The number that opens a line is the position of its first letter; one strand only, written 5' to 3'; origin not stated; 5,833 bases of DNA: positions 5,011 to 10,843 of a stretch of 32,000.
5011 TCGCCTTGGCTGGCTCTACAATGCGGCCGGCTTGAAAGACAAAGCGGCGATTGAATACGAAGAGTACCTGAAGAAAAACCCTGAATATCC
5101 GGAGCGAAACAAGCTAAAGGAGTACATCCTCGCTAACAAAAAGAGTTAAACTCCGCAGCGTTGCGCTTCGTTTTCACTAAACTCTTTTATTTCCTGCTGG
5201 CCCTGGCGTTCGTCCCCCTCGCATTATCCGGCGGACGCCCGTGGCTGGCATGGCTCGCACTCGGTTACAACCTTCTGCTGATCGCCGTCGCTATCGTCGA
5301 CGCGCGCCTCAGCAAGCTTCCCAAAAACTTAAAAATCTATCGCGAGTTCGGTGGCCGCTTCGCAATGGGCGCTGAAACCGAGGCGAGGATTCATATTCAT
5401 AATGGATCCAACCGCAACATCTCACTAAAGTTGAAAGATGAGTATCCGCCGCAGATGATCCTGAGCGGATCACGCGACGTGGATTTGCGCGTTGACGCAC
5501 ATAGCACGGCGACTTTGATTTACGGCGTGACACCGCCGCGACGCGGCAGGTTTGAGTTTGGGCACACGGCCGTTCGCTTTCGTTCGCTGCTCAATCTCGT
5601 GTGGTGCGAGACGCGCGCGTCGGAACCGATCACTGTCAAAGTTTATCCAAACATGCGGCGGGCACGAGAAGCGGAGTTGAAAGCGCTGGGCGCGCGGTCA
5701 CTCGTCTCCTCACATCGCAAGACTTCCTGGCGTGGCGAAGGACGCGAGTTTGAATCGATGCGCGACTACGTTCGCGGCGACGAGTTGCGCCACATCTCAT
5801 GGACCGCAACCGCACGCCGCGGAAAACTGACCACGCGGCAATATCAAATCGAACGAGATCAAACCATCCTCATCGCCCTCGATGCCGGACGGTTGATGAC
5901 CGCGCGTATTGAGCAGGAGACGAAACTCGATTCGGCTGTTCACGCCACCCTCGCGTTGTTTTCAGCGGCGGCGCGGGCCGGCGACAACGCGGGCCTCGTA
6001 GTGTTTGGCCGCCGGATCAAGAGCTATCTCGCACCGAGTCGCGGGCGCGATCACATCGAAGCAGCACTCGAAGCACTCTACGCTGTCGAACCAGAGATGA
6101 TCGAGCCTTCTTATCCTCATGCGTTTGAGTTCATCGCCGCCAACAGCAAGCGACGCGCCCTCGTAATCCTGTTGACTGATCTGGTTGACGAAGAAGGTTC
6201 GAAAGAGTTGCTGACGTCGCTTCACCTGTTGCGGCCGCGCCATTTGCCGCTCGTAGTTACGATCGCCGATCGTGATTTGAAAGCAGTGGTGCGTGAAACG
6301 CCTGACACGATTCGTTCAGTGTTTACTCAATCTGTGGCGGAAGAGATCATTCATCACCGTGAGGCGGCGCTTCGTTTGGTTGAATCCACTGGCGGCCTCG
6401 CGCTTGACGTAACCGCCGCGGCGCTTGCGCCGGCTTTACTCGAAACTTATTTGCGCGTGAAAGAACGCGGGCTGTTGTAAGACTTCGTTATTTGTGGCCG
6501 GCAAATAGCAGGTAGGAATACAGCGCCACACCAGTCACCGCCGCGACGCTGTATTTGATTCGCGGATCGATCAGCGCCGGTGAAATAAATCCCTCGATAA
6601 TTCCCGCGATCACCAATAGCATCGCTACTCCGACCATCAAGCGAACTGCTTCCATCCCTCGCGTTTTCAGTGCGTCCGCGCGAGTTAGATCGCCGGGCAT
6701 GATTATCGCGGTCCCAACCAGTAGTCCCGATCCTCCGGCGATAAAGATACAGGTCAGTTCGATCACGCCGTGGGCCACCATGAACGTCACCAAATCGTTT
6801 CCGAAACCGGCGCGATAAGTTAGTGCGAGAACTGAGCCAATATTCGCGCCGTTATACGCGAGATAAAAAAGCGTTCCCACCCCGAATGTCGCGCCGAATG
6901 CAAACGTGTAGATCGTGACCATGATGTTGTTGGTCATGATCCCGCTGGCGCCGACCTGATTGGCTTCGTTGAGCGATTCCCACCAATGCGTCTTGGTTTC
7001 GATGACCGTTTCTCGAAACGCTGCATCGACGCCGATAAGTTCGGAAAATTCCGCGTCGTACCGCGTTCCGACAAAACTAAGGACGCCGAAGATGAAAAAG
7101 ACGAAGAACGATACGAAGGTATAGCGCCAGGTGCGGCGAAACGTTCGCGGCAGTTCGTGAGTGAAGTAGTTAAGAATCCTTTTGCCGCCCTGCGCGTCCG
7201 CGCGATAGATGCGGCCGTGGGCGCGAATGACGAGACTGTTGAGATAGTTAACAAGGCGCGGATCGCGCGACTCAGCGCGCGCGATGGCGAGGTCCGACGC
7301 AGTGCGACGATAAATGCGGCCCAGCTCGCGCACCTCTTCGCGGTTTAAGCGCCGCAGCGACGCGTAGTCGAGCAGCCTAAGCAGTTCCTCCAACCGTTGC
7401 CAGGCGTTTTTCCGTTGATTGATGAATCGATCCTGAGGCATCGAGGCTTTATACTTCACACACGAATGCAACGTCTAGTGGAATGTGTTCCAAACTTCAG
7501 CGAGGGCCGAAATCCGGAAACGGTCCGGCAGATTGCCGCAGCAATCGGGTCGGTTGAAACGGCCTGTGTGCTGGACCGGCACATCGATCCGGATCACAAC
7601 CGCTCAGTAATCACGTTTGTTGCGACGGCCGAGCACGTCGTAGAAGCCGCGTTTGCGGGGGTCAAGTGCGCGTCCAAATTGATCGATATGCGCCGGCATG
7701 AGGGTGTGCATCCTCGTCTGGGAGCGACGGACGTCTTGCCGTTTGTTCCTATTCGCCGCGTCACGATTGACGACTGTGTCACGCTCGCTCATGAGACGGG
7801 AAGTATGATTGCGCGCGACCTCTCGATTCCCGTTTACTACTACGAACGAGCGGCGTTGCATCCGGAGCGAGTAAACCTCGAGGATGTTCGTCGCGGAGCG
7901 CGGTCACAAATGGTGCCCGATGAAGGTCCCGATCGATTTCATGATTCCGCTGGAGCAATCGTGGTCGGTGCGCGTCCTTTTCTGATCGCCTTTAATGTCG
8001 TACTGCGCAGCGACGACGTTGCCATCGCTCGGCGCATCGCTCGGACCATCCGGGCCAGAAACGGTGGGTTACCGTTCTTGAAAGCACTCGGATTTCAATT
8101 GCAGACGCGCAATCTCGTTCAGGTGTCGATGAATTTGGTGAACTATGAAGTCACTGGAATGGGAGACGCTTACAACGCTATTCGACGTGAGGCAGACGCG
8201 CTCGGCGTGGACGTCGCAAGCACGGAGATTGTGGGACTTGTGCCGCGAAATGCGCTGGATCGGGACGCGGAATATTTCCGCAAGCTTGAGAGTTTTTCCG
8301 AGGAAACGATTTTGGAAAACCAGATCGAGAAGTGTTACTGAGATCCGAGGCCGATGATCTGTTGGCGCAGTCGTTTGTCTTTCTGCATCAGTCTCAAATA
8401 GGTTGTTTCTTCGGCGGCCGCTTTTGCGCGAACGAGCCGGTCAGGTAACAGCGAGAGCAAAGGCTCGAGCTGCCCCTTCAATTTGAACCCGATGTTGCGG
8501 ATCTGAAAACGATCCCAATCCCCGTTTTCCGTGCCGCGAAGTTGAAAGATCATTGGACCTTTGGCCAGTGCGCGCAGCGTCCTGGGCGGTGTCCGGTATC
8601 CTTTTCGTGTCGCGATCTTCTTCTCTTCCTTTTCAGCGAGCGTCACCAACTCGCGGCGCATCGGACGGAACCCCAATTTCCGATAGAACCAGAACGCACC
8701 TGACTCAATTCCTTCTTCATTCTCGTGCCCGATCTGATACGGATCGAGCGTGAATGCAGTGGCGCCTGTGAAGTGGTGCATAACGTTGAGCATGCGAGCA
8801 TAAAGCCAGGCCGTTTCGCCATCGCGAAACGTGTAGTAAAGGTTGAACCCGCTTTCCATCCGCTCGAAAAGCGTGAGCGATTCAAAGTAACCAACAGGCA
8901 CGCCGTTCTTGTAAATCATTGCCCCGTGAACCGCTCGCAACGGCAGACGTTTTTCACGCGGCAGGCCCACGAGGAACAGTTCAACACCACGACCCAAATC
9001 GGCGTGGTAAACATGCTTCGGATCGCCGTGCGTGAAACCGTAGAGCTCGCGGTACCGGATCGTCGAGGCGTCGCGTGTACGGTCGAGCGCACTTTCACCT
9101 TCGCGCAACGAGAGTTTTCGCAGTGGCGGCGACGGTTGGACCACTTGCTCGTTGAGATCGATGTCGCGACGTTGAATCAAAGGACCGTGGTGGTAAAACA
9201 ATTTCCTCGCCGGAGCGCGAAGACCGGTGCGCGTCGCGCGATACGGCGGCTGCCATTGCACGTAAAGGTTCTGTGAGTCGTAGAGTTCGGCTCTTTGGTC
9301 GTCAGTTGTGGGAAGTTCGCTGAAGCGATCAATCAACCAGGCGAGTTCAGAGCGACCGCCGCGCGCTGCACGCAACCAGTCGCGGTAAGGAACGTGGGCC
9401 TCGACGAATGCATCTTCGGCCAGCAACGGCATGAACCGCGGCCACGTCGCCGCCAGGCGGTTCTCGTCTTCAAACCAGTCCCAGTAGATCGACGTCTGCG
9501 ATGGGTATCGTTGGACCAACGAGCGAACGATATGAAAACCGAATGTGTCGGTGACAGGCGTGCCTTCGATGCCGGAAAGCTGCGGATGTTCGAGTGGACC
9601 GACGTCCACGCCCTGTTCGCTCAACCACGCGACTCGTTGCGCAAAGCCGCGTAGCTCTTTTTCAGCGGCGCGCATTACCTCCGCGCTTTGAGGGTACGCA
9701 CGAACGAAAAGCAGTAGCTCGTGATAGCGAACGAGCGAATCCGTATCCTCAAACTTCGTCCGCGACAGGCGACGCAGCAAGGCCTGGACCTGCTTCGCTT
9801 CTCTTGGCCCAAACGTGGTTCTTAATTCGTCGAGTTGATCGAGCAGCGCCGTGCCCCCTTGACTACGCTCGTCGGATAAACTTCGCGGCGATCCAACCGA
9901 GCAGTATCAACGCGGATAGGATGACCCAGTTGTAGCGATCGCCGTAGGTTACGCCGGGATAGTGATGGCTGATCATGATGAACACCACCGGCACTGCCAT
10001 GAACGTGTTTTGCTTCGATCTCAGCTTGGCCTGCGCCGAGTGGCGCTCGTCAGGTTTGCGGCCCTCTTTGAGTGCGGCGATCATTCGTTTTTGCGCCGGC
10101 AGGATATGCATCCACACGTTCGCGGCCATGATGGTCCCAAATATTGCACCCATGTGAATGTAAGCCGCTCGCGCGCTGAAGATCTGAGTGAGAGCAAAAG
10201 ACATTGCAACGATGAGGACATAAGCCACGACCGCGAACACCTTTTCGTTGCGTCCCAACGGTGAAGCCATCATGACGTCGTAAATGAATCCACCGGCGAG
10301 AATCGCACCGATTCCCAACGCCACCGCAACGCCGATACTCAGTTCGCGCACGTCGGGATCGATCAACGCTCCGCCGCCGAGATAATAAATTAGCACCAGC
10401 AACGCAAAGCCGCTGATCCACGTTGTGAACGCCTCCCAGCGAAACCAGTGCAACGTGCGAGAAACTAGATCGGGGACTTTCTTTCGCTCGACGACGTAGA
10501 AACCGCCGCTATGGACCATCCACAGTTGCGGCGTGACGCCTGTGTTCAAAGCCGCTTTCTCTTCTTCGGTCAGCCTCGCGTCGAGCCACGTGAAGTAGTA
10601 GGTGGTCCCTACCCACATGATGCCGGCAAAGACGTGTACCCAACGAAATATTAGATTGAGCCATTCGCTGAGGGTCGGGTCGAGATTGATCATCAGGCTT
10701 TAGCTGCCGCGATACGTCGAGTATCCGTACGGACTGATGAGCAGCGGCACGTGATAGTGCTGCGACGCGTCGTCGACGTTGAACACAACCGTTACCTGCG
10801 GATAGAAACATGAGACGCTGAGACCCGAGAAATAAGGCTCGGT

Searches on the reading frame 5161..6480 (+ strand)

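Call 61: search_protein_families(library=pfam, proteins=[window:5161-6480:+], max_evalue=0.001)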
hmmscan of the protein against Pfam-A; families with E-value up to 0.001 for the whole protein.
window:5161-6480:+ (439 aa): 2 families
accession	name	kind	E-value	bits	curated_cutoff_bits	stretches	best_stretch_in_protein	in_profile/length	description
PF01882.25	DUF58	-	6.3e-32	111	23.4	1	200-372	2-172/216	Protein of unknown function DUF58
PF13519.12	VWA_2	-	8.3e-09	36.5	27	1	236-340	1-105/107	von Willebrand factor type A domain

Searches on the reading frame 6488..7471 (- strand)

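Call 11: search_protein_families(library=pfam, proteins=[window:6488-7471:-], max_evalue=0.001)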
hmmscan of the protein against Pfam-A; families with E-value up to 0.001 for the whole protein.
window:6488-7471:- (327 aa): 1 family
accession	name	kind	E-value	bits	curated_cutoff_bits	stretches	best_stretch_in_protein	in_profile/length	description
PF01944.22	SpoIIM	-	1.3e-32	113.4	26.9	1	119-298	2-163/163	Stage II sporulation protein M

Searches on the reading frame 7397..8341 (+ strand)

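Call 61: search_protein_families(library=pfam, proteins=[window:7397-8341:+], max_evalue=0.001)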
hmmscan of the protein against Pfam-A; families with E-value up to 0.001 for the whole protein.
window:7397-8341:+ (314 aa): 2 families
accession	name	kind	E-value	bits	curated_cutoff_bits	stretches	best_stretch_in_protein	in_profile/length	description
PF07837.17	FTCD_N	-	1e-59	201.6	27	1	27-193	1-176/176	Formiminotransferase domain, N-terminal subdomain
PF02971.19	FTCD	-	6.7e-25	88.1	24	1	195-310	1-125/145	Formiminotransferase domain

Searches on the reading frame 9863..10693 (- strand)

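Call 11: search_protein_families(library=pfam, proteins=[window:9863-10693:-], max_evalue=0.001)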
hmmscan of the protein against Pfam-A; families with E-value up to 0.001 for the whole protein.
window:9863-10693:- (276 aa): 1 family
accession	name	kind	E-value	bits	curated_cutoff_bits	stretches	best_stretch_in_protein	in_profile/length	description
PF06181.16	Urate_ox_N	-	1.5e-93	313.9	26.9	1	8-273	3-267/295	Urate oxidase N-terminal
